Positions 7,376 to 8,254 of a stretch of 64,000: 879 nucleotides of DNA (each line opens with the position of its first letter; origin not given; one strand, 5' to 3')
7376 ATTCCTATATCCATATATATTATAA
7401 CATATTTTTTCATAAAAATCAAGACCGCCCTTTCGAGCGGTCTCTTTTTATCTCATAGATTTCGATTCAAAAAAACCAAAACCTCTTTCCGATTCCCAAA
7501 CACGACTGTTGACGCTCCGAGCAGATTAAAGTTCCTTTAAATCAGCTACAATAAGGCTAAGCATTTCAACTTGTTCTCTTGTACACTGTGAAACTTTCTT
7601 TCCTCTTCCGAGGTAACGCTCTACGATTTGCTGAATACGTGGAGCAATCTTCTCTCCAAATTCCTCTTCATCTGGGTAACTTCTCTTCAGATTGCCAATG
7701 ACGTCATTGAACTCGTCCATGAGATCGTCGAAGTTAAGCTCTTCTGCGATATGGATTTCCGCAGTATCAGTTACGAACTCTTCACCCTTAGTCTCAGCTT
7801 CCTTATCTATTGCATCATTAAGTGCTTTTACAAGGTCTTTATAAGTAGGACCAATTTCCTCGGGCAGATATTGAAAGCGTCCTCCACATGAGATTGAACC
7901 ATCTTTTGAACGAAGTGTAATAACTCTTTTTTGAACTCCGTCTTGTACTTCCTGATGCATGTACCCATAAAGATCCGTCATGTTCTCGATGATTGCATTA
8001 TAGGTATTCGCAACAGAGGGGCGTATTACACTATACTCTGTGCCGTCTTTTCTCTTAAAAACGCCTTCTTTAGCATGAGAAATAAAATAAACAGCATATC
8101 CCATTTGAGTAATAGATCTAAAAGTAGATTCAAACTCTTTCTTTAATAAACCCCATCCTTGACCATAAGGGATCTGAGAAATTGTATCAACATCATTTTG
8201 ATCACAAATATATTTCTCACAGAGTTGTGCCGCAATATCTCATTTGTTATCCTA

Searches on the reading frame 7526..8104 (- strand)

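Call 37: search_protein_families(library=pfam, proteins=[window:7526-8104:-], max_evalue=0.001)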
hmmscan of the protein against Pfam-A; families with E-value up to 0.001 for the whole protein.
window:7526-8104:- (192 aa): 1 family
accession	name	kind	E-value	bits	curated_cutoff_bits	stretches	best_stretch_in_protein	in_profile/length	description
PF13479.12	AAA_24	-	2.3e-07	31.3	27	1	2-69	121-188/195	AAA domain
